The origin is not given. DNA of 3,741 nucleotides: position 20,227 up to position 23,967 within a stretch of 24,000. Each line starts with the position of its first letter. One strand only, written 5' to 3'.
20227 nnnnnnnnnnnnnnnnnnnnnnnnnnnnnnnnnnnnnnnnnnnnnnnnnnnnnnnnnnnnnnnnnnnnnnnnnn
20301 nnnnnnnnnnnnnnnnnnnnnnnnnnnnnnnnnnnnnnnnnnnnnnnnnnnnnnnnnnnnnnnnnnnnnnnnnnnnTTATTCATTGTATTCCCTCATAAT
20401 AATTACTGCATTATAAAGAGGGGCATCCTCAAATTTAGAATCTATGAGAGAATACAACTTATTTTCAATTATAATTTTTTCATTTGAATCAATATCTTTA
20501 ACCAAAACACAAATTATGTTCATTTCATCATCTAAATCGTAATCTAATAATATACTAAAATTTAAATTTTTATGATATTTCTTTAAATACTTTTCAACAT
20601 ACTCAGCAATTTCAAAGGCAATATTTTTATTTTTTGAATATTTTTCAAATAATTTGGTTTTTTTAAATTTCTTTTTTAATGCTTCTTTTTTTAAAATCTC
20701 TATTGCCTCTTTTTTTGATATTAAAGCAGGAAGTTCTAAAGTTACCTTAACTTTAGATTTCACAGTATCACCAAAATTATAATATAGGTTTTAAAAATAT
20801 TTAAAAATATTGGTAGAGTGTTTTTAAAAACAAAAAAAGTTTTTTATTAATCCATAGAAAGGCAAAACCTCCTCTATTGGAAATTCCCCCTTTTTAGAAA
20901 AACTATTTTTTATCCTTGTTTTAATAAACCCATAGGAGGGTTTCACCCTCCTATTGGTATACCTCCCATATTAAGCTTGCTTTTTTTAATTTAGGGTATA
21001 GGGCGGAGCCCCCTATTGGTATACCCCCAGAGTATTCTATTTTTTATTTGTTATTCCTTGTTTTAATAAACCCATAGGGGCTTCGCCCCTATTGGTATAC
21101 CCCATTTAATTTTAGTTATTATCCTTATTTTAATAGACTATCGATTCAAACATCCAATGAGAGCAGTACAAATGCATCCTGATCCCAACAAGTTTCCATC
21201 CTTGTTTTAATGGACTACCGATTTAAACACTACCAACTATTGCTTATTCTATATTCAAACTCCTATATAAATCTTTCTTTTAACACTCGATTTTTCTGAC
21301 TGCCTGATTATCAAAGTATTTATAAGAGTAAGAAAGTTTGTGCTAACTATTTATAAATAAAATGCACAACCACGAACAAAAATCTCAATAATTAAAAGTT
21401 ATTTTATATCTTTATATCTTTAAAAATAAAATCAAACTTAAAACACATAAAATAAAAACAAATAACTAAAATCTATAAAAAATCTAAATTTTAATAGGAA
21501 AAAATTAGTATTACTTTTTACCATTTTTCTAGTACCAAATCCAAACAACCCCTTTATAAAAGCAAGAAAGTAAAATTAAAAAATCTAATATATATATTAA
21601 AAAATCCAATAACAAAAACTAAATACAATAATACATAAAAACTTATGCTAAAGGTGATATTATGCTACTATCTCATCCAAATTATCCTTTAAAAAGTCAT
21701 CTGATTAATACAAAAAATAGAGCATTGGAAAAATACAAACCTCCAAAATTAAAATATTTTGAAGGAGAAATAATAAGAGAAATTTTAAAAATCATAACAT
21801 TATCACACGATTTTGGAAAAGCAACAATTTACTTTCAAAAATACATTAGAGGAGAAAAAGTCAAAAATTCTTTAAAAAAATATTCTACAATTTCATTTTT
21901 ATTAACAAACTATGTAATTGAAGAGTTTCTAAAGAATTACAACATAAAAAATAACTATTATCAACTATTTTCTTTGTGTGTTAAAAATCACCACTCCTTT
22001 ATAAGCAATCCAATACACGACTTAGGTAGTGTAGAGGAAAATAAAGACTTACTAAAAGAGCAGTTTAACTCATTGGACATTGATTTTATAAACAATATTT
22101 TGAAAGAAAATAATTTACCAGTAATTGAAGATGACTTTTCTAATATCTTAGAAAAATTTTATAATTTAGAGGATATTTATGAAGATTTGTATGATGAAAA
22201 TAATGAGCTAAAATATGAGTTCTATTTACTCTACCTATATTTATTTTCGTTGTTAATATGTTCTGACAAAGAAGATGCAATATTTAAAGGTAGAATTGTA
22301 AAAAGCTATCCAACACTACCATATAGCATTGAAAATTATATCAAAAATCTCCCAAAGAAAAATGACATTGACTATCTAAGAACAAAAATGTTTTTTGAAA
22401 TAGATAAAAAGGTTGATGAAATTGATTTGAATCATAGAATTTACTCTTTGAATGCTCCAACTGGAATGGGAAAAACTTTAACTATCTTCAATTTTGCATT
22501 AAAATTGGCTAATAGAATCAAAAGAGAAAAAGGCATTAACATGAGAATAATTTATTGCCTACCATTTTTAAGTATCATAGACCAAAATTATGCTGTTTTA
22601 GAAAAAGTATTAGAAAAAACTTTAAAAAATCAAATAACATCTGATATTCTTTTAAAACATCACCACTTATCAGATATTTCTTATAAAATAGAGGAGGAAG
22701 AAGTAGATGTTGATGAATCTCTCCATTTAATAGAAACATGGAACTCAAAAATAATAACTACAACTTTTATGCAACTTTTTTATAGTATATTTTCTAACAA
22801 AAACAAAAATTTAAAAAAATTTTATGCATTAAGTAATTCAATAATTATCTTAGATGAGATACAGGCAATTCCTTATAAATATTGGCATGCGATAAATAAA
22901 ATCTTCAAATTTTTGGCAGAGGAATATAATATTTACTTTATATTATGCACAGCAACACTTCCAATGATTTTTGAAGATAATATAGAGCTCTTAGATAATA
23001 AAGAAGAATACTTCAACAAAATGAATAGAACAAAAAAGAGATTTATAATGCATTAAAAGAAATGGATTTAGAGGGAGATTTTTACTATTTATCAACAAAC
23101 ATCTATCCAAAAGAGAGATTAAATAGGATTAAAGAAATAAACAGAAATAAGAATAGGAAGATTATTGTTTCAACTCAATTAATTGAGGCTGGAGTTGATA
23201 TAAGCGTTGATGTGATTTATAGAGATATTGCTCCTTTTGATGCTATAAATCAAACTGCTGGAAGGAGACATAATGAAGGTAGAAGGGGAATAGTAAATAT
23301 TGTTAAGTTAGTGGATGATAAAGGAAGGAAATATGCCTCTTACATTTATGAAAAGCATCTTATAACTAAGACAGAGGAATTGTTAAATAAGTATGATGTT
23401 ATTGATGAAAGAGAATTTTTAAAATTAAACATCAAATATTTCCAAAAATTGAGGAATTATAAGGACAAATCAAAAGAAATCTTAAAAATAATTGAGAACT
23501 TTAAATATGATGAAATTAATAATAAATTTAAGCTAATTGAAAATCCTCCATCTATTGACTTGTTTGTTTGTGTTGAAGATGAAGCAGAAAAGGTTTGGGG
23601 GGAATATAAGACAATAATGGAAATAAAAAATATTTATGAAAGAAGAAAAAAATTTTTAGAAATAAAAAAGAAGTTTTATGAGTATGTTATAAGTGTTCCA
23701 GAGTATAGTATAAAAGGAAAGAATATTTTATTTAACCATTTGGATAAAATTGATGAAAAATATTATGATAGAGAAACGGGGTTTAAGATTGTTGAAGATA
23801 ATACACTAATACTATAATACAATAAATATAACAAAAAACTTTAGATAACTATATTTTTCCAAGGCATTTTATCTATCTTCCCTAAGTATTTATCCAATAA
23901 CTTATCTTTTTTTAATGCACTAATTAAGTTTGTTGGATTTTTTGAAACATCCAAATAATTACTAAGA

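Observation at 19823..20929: A two-gene HEPN module lies between CRISPR repeats, co-oriented with the array, where type I effector genes would be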

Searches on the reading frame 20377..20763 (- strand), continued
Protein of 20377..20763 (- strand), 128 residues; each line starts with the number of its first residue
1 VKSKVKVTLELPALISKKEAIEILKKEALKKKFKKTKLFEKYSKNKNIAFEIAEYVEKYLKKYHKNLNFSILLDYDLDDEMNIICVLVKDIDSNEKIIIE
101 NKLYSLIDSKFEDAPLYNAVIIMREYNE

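Call 49: search_protein_families(library=pfam, proteins=[P0050, P0051, P0052, P0053, P0054, P0056], max_evalue=1)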
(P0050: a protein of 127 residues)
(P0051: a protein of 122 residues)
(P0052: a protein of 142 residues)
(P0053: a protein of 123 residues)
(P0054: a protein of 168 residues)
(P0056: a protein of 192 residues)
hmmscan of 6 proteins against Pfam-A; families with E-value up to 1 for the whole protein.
P0050 (127 aa): 2 families
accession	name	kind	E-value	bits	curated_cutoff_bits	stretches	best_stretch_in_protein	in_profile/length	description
PF18847.6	LPD29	-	0.012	16.7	27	1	53-88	5-38/93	Large polyvalent protein associated domain 29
PF16916.11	ZT_dimer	-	0.04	14.4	26.7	1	83-116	35-68/78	Dimerisation domain of Zinc Transporter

P0051 (122 aa): 4 families
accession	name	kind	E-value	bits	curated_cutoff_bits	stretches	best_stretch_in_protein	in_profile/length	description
PF09288.16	UBA_3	-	0.0011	19.2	20.4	0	79-110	7-39/55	Fungal ubiquitin-associated domain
PF03484.21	B5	-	0.0091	16.6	28.6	0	92-118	15-43/67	tRNA synthetase B5 domain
PF08234.17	Spindle_Spc25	-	0.018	15.7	22.3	0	61-107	13-57/73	Chromosome segregation protein Spc25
PF05746.21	DALR_1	-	0.091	13.3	22.3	0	83-117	45-79/117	DALR anticodon binding domain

P0052 (142 aa): 2 families
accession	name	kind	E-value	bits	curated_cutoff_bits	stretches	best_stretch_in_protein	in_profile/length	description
PF18847.6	LPD29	-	0.094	13.9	27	1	53-96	5-44/93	Large polyvalent protein associated domain 29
PF08154.18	NLE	-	0.14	13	23.4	1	7-45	20-58/68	NLE (NUC135) domain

P0053 (123 aa): 1 family
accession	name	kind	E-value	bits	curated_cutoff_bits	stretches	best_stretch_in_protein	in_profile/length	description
PF18847.6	LPD29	-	0.05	14.7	27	0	46-89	5-44/93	Large polyvalent protein associated domain 29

P0054 (168 aa): 3 families
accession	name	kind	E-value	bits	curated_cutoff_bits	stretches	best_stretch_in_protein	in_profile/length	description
PF08780.16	NTase_sub_bind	-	6.5e-14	52.4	31.8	1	70-159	36-121/126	Nucleotidyltransferase substrate binding protein like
PF01934.22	HepT-like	-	0.0054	16.9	23.5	1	56-160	19-118/120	Ribonuclease HepT-like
PF00004.35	AAA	-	0.065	14.1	21.2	1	84-154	37-98/131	ATPase family associated with various cellular activities (AAA)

P0056 (192 aa): 0 families

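Call 56: find_related_loci(query=A1, collection=genome_contigs, flank=4000)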
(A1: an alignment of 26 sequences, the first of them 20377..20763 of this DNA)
Query A1 (128 aa) in genome_contigs; peptide patterns used: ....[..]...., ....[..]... (x = any residue, [..] = any of these).
138 stretches matched a pattern; 2 encode a relative of the query (tblastn E <= 1e-3); 2 distinct loci.
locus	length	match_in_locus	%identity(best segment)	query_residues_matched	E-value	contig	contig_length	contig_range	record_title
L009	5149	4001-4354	60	5-122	6e-43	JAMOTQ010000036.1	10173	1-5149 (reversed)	MAG: Methanocaldococcus sp. isolate 4571-419_metabat2_scaf2bin.033 4571-419_scaffold_1674_c1, whole genome shotgun seque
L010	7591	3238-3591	65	5-122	1e-34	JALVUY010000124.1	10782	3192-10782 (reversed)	MAG: Methanocaldococcaceae archaeon isolate M10_maxbin2_scaf2bin.148 M10_NODE_3272_length_10782_cov_1.954106, whole geno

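Call 61: search_protein_families(library=phrogs, proteins=[window:20377-20763:-, L001:5311-5685:-, L001:4777-5301:-], max_evalue=0.1)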
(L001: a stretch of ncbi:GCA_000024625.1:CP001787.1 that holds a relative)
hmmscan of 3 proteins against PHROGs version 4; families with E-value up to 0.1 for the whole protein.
window:20377-20763:- (128 aa): 0 families

L001:5311-5685:- (124 aa): 1 family
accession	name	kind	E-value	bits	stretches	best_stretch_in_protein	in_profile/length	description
phrog_6147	-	unknown function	0.095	13.6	0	4-26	63-85/91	-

L001:4777-5301:- (174 aa): 1 family
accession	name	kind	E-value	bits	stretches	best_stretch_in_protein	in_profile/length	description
phrog_5176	-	unknown function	2.4e-14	54.2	1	12-135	8-129/132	-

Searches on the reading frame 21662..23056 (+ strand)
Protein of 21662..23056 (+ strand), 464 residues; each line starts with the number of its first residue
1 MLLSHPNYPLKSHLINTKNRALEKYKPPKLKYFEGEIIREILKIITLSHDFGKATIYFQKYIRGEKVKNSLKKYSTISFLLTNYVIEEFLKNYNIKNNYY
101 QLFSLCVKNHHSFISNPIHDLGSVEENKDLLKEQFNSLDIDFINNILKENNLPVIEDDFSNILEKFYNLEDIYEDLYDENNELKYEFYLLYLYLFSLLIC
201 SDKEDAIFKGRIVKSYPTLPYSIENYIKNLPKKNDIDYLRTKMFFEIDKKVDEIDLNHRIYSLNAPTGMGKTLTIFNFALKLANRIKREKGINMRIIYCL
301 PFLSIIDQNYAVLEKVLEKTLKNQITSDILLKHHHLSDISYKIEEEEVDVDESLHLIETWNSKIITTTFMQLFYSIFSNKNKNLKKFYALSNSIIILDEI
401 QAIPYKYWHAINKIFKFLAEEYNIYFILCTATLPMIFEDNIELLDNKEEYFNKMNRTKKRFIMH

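Call 6: search_protein_families(library=pfam, proteins=[window:21662-23056:+], max_evalue=1)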
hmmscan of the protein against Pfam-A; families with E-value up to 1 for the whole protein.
window:21662-23056:+ (464 aa): 9 families
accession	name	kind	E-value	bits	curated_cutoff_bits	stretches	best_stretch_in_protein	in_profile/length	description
PF00270.35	DEAD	-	3.4e-12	46.9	26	1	262-434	18-161/167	DEAD/DEAH box helicase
PF04851.21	ResIII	-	8.4e-10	39.2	22.5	1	251-416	16-151/164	Type III restriction enzyme, res subunit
PF13401.12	AAA_22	-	0.002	18.9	27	1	259-429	6-121/130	AAA domain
PF02562.22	PhoH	-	0.01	15.8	27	1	251-350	13-107/205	PhoH-like protein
PF00004.35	AAA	-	0.015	16.1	21.2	0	358-432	20-110/131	ATPase family associated with various cellular activities (AAA)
PF01966.28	HD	-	0.031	15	22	1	38-117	23-92/116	HD domain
PF18019.7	Cas3_HD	-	0.083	13.3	23.1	1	33-62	48-77/207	Cas3, HD domain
PF25199.1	nSTAND_NTPase5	-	0.17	12.2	34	0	257-284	40-68/145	Novel STAND NTPase 5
PF13245.12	AAA_19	-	0.18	12.4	25.1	0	255-295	8-43/134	AAA domain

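Call 7: search_protein_families(library=ncbifam, proteins=[window:21662-23056:+], max_evalue=1)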
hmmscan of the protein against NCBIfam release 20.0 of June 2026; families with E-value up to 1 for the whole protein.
window:21662-23056:+ (464 aa): 8 families
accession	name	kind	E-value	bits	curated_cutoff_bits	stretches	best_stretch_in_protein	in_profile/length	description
TIGR01596.1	cas3_HD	equivalog_domain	2.6e-22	79.7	43.45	1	10-205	1-176/178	CRISPR-associated endonuclease Cas3''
TIGR01587.1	cas3_core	equivalog_domain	4.6e-18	65.5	102.45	1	263-455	4-189/358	CRISPR-associated helicase Cas3'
TIGR02621.3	cas3_GSU0051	exception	6.3e-09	35.2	400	1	262-323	34-97/854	type I-G CRISPR-associated helicase/endonuclease Cas3g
NF007248.0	PRK09694.1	equivalog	0.00036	18.7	569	1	247-439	290-486/878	CRISPR-associated helicase/endonuclease Cas3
TIGR03499.1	FlhF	equivalog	0.0028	17.7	174.15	1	246-288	184-228/286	flagellar biosynthesis GTPase FlhF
TIGR04121.1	DEXH_lig_assoc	equivalog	0.048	11.3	850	1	263-308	33-77/804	ligase-associated DNA damage response DEXH box helicase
TIGR03117.2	cas_csf4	equivalog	0.058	11.5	400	1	242-319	135-202/800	type IV CRISPR-associated DEAD/DEAH-box helicase Csf4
NF008729.0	PRK11747.1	equivalog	0.086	11.3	598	1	241-285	31-76/703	ATP-dependent DNA helicase DinG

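Call 8: search_protein_families(library=padloc, proteins=[window:21662-23056:+], max_evalue=1)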
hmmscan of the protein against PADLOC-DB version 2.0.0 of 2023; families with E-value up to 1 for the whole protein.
window:21662-23056:+ (464 aa): 24 families
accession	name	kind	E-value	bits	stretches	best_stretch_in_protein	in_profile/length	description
PDLC01759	Cas3b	-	1.8e-119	398.6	1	2-458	3-419/711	-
PDLC02082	Cas3b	-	1.1e-117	392.3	1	3-458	5-438/734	-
PDLC01765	Cas3c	-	5e-66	221.9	1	10-458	23-359/612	-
PDLC01763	Cas3b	-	2.3e-50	170.1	1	9-436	18-424/762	-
PDLC01766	Cas3c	-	1.5e-46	157.2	1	38-457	360-731/1009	-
PDLC01758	Cas3b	-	2.4e-42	143.3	1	31-455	60-486/797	-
PDLC01764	Cas3b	-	6.5e-40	135.5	2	213-454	239-478/844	-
PDLC01761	Cas3b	-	2.2e-28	97.4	1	4-443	8-404/705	-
PDLC01710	Cas3a1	-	2.7e-24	83.7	1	186-452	169-404/745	Cas3_1_CAS-I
PDLC01762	Cas3b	-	2.9e-23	80.4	1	33-448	39-413/692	-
PDLC00940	Cas3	-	6.8e-23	79.7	1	10-205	1-176/178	CRISPR-associated endonuclease Cas3-HD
PDLC01254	Cas3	-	5.5e-20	70.2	1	4-204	3-156/164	CAS-I; effector_G3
PDLC00938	Cas3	-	1.2e-18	65.5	1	263-455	4-189/358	CRISPR-associated helicase Cas3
PDLC01252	Cas3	-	1.4e-18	65.5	1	263-459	4-179/324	CAS-I; effector_G3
PDLC02080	Cas3b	-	2e-16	57.6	1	30-444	49-434/709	-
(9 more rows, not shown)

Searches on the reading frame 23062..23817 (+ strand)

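Call 6: search_protein_families(library=pfam, proteins=[window:23062-23817:+], max_evalue=1)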
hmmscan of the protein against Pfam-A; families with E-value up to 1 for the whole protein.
window:23062-23817:+ (251 aa): 4 families
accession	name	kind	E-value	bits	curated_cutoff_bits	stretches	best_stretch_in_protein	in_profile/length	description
PF22590.2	Cas3-like_C_2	-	1.6e-12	48.1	27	1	22-70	54-102/106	CRISPR-associated nuclease/helicase Cas3, C-terminal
PF00271.37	Helicase_C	-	4.1e-05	24.2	23.5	1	8-68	43-105/110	Helicase conserved C-terminal domain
PF20453.3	DUF6707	-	0.076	12.8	27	1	132-204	138-210/279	Family of unknown function (DUF6707)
PF06725.17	3D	-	0.11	13.2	23.8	1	159-188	40-68/72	3D domain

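Call 7: search_protein_families(library=ncbifam, proteins=[window:23062-23817:+], max_evalue=1)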
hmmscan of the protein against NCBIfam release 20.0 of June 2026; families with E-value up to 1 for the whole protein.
window:23062-23817:+ (251 aa): 3 families
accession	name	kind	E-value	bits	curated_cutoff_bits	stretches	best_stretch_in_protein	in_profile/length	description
TIGR01587.1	cas3_core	equivalog_domain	1.1e-14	54.4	102.45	1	20-110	268-357/358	CRISPR-associated helicase Cas3'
TIGR02621.3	cas3_GSU0051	exception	5.1e-12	45.4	400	1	20-131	321-422/854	type I-G CRISPR-associated helicase/endonuclease Cas3g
NF007248.0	PRK09694.1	equivalog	2.2e-07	29.3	569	1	24-157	611-757/878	CRISPR-associated helicase/endonuclease Cas3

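Call 8: search_protein_families(library=padloc, proteins=[window:23062-23817:+], max_evalue=1)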
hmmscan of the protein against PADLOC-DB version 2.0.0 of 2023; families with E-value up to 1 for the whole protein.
window:23062-23817:+ (251 aa): 23 families
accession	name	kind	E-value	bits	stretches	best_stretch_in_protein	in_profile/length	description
PDLC02082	Cas3b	-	4.1e-71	238.4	1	4-250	488-733/734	-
PDLC01759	Cas3b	-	4.1e-62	208.9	1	6-246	468-706/711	-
PDLC01765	Cas3c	-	4.1e-32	109.9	1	7-242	398-600/612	-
PDLC01763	Cas3b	-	4e-25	86.7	1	14-243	503-753/762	-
PDLC01766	Cas3c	-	5.1e-23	79.2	1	4-245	772-1002/1009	-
PDLC01758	Cas3b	-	1.5e-19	67.9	1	7-231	546-775/797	-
PDLC01710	Cas3a1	-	5.7e-19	66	1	7-199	474-676/745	Cas3_1_CAS-I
PDLC01762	Cas3b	-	3.4e-17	60.3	1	17-247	484-687/692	-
PDLC01252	Cas3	-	4.3e-17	60.5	1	18-110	236-323/324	CAS-I; effector_G3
PDLC01764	Cas3b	-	5.4e-17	59.7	1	6-197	541-733/844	-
PDLC01761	Cas3b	-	1.2e-15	55.2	1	19-246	483-699/705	-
PDLC01757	Cas3b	-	2e-15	54.4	1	21-242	444-666/676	-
PDLC00938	Cas3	-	2.8e-15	54.4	1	20-110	268-357/358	CRISPR-associated helicase Cas3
PDLC01770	Cas3g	-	5.1e-14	49.7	1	14-112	284-378/733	-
PDLC01769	Cas3g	-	1.1e-12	45.5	1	18-136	315-426/836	-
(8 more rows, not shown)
